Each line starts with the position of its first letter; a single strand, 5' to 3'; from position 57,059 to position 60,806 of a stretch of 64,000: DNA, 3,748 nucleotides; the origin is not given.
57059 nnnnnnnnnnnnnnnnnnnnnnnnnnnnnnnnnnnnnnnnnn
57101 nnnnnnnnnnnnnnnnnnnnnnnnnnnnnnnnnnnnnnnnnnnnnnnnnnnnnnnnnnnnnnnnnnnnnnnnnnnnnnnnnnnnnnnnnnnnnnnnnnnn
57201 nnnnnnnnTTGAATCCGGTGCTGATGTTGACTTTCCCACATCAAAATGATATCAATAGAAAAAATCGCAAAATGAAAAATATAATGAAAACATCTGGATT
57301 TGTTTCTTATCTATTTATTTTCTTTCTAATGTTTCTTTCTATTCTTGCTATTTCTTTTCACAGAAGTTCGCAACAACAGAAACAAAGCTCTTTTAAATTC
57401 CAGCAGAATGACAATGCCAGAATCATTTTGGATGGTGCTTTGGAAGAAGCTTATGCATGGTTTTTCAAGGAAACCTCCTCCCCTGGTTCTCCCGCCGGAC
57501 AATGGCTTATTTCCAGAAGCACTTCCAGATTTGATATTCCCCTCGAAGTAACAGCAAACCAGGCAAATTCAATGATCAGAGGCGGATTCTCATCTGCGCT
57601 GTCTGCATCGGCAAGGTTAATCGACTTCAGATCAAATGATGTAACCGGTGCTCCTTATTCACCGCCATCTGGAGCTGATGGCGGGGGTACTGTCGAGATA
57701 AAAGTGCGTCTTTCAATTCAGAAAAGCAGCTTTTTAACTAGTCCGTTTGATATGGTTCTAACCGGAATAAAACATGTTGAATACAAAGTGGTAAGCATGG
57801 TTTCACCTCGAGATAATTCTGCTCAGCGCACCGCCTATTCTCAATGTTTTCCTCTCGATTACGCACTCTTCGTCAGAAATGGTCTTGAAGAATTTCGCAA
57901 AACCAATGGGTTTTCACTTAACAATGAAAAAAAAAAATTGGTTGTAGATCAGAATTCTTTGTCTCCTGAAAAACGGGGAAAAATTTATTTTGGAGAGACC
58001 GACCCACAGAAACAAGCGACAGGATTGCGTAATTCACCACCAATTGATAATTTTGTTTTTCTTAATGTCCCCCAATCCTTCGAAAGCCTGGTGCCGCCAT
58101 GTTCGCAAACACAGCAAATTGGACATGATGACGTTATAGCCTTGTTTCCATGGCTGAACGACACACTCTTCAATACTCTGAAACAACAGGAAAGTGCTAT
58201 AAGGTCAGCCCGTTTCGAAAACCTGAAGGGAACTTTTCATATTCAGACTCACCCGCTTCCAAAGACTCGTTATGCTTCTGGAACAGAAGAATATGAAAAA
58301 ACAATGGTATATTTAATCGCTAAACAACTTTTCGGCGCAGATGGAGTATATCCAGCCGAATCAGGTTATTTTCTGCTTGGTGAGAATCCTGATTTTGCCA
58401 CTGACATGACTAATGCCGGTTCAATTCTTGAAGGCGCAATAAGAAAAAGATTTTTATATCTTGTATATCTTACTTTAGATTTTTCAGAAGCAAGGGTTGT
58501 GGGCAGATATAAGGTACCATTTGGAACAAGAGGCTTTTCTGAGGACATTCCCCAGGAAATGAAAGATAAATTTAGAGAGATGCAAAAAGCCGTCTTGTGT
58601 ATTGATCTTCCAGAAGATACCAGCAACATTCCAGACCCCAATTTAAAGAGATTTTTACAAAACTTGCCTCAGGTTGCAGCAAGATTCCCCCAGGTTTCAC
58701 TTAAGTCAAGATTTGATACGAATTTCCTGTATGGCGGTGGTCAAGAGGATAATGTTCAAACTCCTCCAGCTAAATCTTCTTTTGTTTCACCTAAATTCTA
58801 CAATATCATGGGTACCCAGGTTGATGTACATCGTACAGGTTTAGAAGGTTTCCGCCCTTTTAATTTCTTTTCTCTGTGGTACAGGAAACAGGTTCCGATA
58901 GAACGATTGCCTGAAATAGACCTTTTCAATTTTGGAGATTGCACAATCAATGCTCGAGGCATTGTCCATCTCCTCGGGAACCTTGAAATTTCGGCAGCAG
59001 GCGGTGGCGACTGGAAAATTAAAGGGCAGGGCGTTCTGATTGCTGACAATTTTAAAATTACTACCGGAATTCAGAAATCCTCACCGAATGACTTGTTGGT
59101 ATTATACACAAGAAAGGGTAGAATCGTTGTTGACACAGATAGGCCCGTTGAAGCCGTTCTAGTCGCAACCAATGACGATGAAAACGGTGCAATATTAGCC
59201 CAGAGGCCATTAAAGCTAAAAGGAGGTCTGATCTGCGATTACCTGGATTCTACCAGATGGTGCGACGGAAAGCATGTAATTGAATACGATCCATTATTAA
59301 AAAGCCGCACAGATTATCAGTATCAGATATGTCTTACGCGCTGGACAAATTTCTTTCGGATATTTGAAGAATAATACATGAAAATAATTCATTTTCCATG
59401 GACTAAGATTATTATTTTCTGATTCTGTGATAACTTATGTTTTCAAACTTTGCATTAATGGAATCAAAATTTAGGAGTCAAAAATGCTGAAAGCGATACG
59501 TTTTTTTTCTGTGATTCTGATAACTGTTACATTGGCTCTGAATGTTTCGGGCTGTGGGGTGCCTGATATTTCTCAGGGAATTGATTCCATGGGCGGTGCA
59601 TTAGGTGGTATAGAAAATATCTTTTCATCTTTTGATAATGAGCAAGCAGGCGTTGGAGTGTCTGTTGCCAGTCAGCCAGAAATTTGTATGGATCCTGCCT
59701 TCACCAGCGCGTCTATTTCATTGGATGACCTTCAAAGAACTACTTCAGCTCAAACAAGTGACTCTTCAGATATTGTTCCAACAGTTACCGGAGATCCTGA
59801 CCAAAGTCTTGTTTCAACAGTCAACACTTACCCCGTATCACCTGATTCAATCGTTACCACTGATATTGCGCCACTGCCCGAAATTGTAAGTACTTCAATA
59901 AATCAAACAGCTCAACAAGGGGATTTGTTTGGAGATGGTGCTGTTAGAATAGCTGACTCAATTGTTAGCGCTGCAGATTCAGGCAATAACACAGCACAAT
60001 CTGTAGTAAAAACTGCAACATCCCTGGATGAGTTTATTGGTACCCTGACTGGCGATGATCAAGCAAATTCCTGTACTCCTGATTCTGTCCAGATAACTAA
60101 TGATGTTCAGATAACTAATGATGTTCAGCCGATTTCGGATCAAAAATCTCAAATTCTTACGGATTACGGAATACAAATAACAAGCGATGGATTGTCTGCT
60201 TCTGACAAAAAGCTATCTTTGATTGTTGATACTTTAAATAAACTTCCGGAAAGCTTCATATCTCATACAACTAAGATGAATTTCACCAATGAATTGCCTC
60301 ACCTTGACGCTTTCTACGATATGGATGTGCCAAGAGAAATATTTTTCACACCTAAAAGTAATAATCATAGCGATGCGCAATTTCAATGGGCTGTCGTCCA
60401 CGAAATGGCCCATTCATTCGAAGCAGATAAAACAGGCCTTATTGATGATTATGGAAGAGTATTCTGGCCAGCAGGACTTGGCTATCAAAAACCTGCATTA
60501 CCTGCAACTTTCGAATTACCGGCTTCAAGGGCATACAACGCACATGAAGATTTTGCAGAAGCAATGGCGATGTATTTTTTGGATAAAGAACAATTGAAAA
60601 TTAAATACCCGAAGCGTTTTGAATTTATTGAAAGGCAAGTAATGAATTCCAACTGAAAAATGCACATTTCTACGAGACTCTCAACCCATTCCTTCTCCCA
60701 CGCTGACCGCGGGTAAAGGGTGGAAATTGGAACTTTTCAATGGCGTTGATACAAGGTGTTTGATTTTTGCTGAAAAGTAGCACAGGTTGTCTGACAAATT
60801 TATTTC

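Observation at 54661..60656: ECF sigma / FecR-like anti-sigma pair with a co-transcribed 700-aa membrane-anchored protein, flanked by two paralogous lipoproteins, one of which carries an HExxH motif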

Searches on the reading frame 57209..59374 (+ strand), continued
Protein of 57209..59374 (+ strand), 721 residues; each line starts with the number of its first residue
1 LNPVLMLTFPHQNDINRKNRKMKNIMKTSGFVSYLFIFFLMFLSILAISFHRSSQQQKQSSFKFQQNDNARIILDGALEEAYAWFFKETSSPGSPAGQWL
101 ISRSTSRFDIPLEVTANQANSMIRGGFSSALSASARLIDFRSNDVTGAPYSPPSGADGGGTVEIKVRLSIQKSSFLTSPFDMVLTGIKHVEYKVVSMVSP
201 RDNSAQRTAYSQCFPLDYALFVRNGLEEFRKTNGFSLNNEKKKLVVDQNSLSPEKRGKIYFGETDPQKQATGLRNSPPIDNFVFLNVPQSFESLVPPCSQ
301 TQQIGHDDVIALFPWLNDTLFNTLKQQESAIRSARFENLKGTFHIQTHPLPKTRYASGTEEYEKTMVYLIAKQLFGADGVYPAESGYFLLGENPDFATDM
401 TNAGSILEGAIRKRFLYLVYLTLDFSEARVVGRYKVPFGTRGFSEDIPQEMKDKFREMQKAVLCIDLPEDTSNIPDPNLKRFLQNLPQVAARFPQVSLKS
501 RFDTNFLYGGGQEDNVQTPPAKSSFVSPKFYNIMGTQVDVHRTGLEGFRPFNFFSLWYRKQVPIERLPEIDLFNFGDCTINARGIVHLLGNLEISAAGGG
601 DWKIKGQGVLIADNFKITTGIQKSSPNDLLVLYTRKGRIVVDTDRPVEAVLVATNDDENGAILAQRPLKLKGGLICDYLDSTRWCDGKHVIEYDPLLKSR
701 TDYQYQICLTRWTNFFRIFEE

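Call 69: find_related_loci(query=A2, collection=metagenome_contigs, flank=7000)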
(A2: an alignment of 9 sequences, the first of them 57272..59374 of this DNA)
Query A2 (700 aa) in metagenome_contigs; peptide patterns used: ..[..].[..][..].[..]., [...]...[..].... (x = any residue, [..] = any of these).
155 stretches matched a pattern; 10 encode a relative of the query (tblastn E <= 1e-3); 10 distinct loci.
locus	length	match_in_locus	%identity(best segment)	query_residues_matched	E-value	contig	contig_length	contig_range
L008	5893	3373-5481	39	9-700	9e-167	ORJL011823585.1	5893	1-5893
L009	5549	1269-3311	29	6-700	1e-68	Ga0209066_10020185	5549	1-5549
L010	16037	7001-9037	29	2-699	3e-67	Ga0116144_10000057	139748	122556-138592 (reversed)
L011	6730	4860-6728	28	6-658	6e-54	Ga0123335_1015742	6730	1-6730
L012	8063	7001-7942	36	6-327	5e-48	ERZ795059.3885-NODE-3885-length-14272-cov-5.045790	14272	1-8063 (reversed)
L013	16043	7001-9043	30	6-700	5e-74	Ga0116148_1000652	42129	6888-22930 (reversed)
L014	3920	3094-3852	34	9-276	3e-46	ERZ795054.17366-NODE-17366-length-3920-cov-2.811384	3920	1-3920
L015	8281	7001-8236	29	3-405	2e-45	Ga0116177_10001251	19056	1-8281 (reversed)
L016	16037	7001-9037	29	2-699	2e-67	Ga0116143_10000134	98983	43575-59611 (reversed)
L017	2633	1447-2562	26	9-409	2e-27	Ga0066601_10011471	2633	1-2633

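Call 75: search_protein_families(library=phrogs, proteins=[window:57272-59374:+, L001:5620-7173:-], max_evalue=0.01)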
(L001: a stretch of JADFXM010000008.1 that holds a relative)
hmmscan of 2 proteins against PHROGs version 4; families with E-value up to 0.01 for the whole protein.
window:57272-59374:+ (700 aa): 0 families

L001:5620-7173:- (517 aa): 0 families

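Call 88: find_encoding_contigs(protein=P0161, flank=8000, max_places=2)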
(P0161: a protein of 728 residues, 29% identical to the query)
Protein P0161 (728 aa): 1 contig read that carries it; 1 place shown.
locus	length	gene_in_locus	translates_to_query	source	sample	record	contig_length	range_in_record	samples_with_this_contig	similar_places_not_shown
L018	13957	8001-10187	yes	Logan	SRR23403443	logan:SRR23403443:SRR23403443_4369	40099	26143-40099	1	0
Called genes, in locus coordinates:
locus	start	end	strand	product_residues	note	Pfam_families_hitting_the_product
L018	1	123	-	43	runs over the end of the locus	-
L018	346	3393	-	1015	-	PF00672:HAMP, PF00211:Guanylate_cyc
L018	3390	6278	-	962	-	PF00672:HAMP (weak), PF00211:Guanylate_cyc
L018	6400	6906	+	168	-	PF08238:Sel1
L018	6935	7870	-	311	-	-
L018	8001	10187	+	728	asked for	-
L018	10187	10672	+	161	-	-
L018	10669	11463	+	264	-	PF07963:N_methyl (weak)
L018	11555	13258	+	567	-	-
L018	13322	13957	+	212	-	?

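Call 89: find_encoding_contigs(protein=P0162, flank=9000, max_places=2)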
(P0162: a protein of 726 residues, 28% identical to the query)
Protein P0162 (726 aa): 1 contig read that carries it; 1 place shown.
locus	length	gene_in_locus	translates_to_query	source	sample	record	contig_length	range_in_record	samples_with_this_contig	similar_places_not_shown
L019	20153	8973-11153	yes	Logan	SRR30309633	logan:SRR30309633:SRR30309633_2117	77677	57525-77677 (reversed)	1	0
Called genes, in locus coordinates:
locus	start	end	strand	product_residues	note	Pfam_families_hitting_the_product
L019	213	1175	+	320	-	PF03372:Exo_endo_phos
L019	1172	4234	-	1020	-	PF00672:HAMP, PF00211:Guanylate_cyc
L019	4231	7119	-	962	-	PF00672:HAMP, PF00211:Guanylate_cyc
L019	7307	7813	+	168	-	PF08238:Sel1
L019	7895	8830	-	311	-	-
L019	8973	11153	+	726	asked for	-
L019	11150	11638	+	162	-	-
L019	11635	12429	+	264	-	-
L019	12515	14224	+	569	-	-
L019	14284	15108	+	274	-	PF04773:FecR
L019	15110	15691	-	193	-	PF07638:Sigma70_ECF (weak), PF04542:Sigma70_r2, PF08281:Sigma70_r4_2 (weak)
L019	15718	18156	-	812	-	PF13646:HEAT_2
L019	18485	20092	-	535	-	PF05708:Peptidase_C92 (weak)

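Call 90: find_encoding_contigs(protein=P0158, flank=9000, max_places=2)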
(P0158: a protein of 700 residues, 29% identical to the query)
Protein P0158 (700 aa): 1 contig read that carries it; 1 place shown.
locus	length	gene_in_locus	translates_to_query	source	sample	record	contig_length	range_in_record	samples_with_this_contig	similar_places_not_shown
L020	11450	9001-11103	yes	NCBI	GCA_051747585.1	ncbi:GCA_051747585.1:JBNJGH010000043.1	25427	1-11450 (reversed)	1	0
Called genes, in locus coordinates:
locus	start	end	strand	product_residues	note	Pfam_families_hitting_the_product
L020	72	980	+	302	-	PF03372:Exo_endo_phos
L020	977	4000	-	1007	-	PF00672:HAMP, PF00211:Guanylate_cyc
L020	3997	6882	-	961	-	PF00672:HAMP, PF00211:Guanylate_cyc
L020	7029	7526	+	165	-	PF08238:Sel1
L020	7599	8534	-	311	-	PF02272:DHHA1 (faint)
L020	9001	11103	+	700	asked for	-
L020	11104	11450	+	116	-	?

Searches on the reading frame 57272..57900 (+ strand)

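Call 10: search_protein_families(library=pfam, proteins=[window:57272-57900:+], max_evalue=10)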
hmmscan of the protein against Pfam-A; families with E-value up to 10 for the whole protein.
window:57272-57900:+ (209 aa): 3 families
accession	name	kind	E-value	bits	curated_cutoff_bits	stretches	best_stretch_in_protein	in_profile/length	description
PF15158.11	TMEM249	-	0.032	14.4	25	1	141-177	111-147/184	Cation channel sperm-associated auxiliary subunit TMEM249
PF19167.5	DUF5849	-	0.15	12.2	26.9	1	44-83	77-115/200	Family of unknown function (DUF5849)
PF25184.1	YxzE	-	0.25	12.8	40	1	10-46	4-35/65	YxzE-like putative bacteriocin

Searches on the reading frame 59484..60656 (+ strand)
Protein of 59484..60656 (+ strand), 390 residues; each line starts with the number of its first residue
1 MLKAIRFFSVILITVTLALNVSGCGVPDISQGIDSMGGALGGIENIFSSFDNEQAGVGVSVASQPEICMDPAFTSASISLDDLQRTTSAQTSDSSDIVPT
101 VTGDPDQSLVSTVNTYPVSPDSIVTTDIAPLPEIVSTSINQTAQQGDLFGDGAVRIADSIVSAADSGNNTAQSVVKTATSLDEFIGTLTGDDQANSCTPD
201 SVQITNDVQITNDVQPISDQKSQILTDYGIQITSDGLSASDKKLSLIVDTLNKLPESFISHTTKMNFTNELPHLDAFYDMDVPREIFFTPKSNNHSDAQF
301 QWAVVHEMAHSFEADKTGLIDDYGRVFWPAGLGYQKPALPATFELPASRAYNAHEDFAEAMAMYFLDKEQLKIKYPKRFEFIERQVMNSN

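Call 3: search_protein_families(library=pfam, proteins=[window:59484-60656:+], max_evalue=0.1)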
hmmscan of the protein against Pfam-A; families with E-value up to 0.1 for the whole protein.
window:59484-60656:+ (390 aa): 1 family
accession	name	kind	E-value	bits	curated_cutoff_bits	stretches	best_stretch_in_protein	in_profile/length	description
PF07737.17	ATLF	-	0.0016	18.6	27.4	1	305-384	115-192/193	Anthrax toxin lethal factor, N- and C-terminal domain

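Call 4: search_protein_families(library=ncbifam, proteins=[window:59484-60656:+], max_evalue=0.1)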
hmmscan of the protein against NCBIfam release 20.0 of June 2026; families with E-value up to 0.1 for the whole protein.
window:59484-60656:+ (390 aa): 1 family
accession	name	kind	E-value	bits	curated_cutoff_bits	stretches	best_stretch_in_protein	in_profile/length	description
NF038260.1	ectoine_DoeB_2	equivalog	0.025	13.5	550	1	55-104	183-230/378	N(2)-acetyl-L-2,4-diaminobutanoate deacetylase DoeB2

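Call 7: find_homologous_proteins(query=window:59484-60656:+, max_evalue=0.001)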
Query window:59484-60656:+ (390 aa): 1 proteins with E <= 0.001 among 5024 candidates.
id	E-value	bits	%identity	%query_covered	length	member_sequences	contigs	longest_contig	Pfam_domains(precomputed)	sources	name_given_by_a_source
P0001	2.7e-20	91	58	18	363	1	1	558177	-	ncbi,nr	ncbi:MAG: hypothetical protein HQM10_06085 [Candidatus Riflebacteria bacterium]|nr:hypothetical prot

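Call 9: search_solved_structures(query=window:59484-60656:+, max_evalue=10, show_alignments=3)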
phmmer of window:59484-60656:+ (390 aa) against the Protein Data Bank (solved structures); distinct sequences matched with E-value up to 10: 17.
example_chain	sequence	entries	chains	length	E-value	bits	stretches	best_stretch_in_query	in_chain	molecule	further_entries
8svk_A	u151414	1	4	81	0.00077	21.7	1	252-306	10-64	Apoptosis regulator BAX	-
6l8v_A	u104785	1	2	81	0.0031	19.7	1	252-306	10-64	Apoptosis regulator BAX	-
8g1t_A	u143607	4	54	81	0.0035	19.5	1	252-306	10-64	Apoptosis regulator BAX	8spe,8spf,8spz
8srx_B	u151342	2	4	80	0.0038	19.4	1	252-306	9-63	Apoptosis regulator BAX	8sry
4bdu_A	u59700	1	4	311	0.014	17.5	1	232-306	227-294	GREEN FLUORESCENT PROTEIN, APOPTOSIS REGULATOR BAX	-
4zih_A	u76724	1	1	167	0.015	17.5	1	252-306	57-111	Apoptosis regulator BAX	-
4zie_A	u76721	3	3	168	0.015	17.5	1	252-306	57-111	Apoptosis regulator BAX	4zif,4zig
4zii_A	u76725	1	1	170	0.015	17.4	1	252-306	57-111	Apoptosis regulator BAX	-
5w5z_A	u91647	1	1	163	0.016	17.4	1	252-306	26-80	Apoptosis regulator BAX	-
4bd2_A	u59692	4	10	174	0.016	17.3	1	252-306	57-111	APOPTOSIS REGULATOR BAX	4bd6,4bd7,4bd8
5w5x_A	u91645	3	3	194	0.02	17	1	252-306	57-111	Apoptosis regulator BAX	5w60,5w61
4s0p_A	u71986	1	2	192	0.049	15.8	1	253-306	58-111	Apoptosis regulator BAX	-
6eb6_A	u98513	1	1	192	0.058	15.5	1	254-306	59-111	Apoptosis regulator BAX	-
1f16_A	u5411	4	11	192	0.059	15.5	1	254-306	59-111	PROTEIN (APOPTOSIS REGULATOR BAX, MEMBRANE ISOFORM ALPHA) | Apoptosis regulator BAX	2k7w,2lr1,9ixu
4s0o_A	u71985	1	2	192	0.059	15.5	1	254-306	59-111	Apoptosis regulator BAX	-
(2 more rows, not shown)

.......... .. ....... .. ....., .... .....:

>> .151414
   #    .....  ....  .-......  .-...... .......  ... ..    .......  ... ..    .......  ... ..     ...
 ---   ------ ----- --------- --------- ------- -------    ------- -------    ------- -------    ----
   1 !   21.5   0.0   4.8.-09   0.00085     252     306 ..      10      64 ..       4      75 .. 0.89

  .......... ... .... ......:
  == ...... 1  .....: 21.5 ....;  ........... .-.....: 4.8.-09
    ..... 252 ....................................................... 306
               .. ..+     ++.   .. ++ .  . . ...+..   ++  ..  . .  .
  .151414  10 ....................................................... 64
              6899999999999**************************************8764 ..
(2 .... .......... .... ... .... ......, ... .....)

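Call 20: predict_structure(protein=window:59484-60656:+)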
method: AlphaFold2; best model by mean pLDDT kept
length: 390 residues; sequences in the alignment: 1
mean_pLDDT: 34.0   pTM: 0.16
mean pLDDT of the five models: 34.0, 31.0, 28.8, 28.0, 26.0
residues with pLDDT >= 90: 0; 70-90: 0; 50-70: 8; < 50: 382
segments of 3 or more residues with pLDDT < 50: 1-367, 373-376, 384-390
pLDDT, mean of each block of 10 residues (from residue 1): 42 44 37 38 37 31 27 28 29 29 30 27 29 34 37 37 38 35 38 31 26 36 36 34 38 37 27 27 29 31 33 36 33 26 28 36 43 49 42
secondary structure, 60 per line:
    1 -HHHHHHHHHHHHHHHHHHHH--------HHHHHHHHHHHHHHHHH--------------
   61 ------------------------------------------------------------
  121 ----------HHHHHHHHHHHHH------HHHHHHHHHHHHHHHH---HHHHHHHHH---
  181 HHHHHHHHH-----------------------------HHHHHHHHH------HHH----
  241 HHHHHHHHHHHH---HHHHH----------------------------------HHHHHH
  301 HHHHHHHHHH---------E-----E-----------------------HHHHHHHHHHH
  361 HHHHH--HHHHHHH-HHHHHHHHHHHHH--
elements in order: H2-21 H30-46 H131-143 H150-165 H169-177 H181-189 H219-227 H241-252 H256-260 H295-310 H350-365 H368-374 H376-388

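Call 75: search_protein_families(library=phrogs, proteins=[window:59484-60656:+], max_evalue=0.01)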
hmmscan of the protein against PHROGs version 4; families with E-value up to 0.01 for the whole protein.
window:59484-60656:+ (390 aa): 0 families

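Call 87: find_encoding_contigs(protein=window:59484-60656:+, flank=3000, max_places=3)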
Protein window:59484-60656:+ (390 aa): no gene with exactly this product is on record in the collection.

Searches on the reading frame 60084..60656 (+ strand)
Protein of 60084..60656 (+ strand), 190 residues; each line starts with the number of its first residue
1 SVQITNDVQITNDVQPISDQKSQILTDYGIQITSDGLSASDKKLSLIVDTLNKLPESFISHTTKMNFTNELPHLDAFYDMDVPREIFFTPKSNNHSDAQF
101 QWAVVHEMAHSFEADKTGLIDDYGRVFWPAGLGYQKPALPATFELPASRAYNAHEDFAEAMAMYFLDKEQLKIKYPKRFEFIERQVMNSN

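Call 10: search_protein_families(library=pfam, proteins=[window:60084-60656:+], max_evalue=10)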
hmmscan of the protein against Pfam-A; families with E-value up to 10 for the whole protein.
window:60084-60656:+ (190 aa): 1 family
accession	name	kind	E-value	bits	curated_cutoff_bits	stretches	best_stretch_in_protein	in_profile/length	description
PF07737.17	ATLF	-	0.00036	20.7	27.4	1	104-184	114-192/193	Anthrax toxin lethal factor, N- and C-terminal domain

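Call 66: find_homologous_proteins(query=window:60126-60653:+, max_evalue=10)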
Query window:60126-60653:+: 23 candidates shared short words with the query, none scored E <= 10.

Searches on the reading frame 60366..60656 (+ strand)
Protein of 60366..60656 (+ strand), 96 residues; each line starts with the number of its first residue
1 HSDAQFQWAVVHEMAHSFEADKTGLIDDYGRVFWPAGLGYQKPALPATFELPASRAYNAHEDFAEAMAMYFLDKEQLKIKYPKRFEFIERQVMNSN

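Call 35: search_solved_structures(query=window:60366-60656:+, max_evalue=10, show_alignments=3)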
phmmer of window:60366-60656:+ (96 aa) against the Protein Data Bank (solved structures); distinct sequences matched with E-value up to 10: 0.
